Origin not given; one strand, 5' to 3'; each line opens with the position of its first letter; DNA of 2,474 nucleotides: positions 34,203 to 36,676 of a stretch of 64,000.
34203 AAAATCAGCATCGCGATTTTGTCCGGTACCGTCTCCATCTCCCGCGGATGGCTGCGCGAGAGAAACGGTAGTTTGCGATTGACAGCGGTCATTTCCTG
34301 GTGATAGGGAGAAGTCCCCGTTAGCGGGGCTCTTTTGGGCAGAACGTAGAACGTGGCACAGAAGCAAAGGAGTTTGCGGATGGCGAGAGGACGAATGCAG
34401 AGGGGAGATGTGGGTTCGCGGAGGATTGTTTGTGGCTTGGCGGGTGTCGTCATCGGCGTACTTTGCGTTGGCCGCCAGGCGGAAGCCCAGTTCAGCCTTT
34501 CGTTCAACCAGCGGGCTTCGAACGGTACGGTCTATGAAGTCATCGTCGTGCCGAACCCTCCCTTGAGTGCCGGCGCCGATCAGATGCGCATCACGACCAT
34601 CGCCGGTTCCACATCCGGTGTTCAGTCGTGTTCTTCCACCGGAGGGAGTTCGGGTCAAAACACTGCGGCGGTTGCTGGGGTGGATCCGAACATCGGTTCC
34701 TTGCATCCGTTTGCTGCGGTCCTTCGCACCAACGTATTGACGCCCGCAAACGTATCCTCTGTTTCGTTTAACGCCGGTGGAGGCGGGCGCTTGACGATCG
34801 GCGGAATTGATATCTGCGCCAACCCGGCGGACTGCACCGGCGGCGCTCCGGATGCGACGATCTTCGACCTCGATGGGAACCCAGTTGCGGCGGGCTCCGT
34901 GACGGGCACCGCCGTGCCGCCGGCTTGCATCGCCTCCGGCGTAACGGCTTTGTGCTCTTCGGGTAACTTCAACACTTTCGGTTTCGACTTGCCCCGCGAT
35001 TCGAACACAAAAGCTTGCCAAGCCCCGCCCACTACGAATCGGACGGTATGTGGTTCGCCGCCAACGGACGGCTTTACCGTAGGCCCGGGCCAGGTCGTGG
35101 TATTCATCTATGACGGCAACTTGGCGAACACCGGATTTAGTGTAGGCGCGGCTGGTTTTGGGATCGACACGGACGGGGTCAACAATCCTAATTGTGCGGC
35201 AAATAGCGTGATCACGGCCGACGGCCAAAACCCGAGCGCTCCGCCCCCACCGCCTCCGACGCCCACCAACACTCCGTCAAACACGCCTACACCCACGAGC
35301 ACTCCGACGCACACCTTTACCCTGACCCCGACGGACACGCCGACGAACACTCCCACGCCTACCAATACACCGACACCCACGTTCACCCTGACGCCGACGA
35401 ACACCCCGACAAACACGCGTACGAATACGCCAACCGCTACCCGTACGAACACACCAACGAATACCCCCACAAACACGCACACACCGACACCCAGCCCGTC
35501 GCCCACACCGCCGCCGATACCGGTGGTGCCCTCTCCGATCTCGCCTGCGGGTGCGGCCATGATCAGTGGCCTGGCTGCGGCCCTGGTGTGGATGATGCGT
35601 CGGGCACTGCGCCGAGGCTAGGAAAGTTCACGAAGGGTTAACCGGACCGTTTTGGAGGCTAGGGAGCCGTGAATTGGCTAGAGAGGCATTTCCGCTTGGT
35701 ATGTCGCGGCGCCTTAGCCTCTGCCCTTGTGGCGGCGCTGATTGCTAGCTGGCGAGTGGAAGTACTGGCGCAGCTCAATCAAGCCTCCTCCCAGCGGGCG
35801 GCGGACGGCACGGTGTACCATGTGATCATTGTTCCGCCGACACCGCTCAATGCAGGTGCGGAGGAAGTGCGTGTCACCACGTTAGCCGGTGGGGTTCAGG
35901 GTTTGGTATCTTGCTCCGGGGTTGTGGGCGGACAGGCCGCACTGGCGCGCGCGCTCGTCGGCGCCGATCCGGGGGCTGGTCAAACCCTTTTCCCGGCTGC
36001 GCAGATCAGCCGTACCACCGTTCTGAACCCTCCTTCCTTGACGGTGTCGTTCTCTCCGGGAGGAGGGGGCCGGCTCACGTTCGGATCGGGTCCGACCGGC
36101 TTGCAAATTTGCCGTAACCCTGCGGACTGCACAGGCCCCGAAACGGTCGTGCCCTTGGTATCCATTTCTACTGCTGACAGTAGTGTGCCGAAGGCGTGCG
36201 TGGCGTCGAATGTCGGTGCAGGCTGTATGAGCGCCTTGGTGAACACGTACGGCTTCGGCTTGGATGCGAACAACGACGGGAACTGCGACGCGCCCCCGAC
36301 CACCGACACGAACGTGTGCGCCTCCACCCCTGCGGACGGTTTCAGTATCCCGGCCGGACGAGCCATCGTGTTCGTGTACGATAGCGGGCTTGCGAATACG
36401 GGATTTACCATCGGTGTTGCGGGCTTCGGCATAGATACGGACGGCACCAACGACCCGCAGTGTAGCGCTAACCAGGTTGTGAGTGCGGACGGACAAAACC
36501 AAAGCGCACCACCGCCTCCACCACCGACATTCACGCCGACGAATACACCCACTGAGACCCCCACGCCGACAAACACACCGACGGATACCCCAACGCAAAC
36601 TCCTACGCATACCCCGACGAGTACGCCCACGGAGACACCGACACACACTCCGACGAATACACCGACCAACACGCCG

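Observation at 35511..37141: Conserved C-terminal tripartite tail TPPPIPV[VI]PSP-x-[SA]P-x-G + TM + basic: a possible new exosortase recognition class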

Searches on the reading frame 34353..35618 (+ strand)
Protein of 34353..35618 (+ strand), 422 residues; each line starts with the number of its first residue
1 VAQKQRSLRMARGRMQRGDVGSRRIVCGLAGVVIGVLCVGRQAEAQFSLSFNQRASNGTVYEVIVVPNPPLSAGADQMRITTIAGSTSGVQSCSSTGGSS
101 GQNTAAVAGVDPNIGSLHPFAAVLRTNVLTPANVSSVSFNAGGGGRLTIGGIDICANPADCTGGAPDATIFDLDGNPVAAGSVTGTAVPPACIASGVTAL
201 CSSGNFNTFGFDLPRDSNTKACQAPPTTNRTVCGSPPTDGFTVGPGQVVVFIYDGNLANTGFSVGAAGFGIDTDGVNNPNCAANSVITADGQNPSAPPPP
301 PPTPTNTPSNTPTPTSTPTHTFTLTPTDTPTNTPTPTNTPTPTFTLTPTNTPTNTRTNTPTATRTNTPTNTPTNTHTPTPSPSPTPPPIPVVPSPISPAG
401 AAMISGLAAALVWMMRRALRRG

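Call 4: search_protein_families(library=ncbifam, proteins=[window:34353-35618:+], max_evalue=10)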
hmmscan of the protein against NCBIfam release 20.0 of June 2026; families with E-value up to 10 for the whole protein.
window:34353-35618:+ (422 aa): 2 families
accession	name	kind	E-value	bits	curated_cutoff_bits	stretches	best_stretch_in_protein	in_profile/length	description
NF038119.1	PEP_CTERM_MHFG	equivalog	0.61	10.4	100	1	294-417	137-259/260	MHFG family PEP-CTERM protein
NF005846.3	PRK07764.1-6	equivalog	6.3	5.7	625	1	295-407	439-545/628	DNA polymerase III subunit gamma and tau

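Call 5: search_protein_families(library=pfam, proteins=[window:34353-35618:+], max_evalue=1)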
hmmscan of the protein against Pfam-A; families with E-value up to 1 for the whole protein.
window:34353-35618:+ (422 aa): 0 families

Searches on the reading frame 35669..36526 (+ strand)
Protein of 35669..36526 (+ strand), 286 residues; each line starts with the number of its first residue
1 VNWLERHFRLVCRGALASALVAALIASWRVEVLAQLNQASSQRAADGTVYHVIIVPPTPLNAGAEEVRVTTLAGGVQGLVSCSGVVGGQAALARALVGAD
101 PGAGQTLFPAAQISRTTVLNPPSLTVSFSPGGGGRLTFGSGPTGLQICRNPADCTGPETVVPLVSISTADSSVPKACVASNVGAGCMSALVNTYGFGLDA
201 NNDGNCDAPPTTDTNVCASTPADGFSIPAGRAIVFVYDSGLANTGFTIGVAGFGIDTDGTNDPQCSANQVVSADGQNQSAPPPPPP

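Call 12: find_homologous_proteins(query=window:35669-36526:+, max_evalue=0.001)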
Query seq(286 aa) (286 aa): 12 proteins with E <= 0.001 among 8000 candidates.
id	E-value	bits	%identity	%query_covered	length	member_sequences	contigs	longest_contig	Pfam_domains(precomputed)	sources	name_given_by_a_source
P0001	3.2e-142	491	82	95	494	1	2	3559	-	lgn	-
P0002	3.6e-69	252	51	89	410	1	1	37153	-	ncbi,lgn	-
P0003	5.4e-67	244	49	88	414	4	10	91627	-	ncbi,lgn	-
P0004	3.9e-66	242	45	98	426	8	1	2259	-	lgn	-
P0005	5.8e-66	241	51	84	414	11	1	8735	-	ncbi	-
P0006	2.1e-65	239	49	95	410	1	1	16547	PF13948.12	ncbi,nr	ncbi:MAG: DUF4215 domain-containing protein [Deltaproteobacteria bacterium]|nr:DUF4215 domain-contai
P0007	4.2e-59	219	46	95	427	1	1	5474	-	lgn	-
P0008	1.9e-58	216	44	95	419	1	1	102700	-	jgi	jgi:hypothetical protein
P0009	7.5e-58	214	44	96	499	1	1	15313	-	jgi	jgi:hypothetical protein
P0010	2.1e-54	203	46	86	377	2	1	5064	PF13948.12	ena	-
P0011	4.4e-51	192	45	91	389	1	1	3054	-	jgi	jgi:hypothetical protein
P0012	4.9e-43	166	41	88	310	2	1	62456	-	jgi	jgi:hypothetical protein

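Call 15: find_encoding_contigs(protein=P0003, flank=10000, max_places=4)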
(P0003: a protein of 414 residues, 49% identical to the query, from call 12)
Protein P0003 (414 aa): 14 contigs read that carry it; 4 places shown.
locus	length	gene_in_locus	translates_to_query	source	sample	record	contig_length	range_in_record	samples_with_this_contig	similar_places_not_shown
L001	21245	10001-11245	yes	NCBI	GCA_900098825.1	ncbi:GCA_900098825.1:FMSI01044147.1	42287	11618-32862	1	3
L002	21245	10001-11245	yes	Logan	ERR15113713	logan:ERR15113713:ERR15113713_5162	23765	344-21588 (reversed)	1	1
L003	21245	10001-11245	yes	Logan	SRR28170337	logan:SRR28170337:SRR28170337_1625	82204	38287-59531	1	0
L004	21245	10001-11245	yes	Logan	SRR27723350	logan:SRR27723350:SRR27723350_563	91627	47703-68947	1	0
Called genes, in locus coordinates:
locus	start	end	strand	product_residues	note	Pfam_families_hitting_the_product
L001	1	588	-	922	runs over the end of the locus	PF01433:Peptidase_M1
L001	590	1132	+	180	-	PF09721:Exosortase_EpsH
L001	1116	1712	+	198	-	PF28117:XrtH_assoc (faint)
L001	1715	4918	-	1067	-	PF00404:Dockerin_1 (faint)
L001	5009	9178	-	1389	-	PF01436:NHL (faint), PF08450:SGL (faint), PF20067:SSL_N (faint), PF25021:TEN_NHL (weak), PF06739:SBBP (faint), PF25021:TEN_NHL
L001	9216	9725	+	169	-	-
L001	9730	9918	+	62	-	-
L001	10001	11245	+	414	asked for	-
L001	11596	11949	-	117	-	-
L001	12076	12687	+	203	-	-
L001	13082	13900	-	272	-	-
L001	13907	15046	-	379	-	-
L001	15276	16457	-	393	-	PF05762:VWA_CoxE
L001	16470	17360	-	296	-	PF13191:AAA_16 (weak), PF07724:AAA_2 (weak), PF13401:AAA_22, PF00004:AAA, PF07728:AAA_5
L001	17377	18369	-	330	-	PF13384:HTH_23, PF01381:HTH_3 (faint), PF13518:HTH_28, PF13551:HTH_29, PF13565:HTH_32, PF13384:HTH_23, PF13551:HTH_29 (weak), PF13565:HTH_32, +4 more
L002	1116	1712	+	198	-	PF28117:XrtH_assoc (faint)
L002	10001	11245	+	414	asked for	-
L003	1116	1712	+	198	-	PF28117:XrtH_assoc (faint)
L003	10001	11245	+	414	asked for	-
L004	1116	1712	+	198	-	PF28117:XrtH_assoc (faint)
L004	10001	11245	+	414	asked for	-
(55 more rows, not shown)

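Call 16: find_encoding_contigs(protein=P0008, flank=10000, max_places=3)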
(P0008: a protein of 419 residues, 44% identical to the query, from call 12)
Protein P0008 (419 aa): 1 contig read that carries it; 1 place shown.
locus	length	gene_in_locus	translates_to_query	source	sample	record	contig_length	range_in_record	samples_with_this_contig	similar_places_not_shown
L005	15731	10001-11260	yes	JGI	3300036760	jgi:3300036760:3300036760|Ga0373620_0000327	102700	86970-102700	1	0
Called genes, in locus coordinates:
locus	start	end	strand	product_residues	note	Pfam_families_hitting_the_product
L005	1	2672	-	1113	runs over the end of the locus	-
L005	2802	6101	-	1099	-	PF01436:NHL (faint), PF08450:SGL (faint), PF06739:SBBP (faint), PF24684:Vgb_lyase (faint), PF25021:TEN_NHL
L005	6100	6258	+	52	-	-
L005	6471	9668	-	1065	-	PF08450:SGL (faint), PF24684:Vgb_lyase (faint), PF25021:TEN_NHL (weak), PF01436:NHL (weak), PF25021:TEN_NHL, PF00404:Dockerin_1 (faint)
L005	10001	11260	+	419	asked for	-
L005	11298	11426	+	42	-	-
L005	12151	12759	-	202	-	-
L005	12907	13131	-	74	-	-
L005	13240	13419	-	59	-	-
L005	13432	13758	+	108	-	-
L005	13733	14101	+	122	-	-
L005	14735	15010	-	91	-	-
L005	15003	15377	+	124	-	-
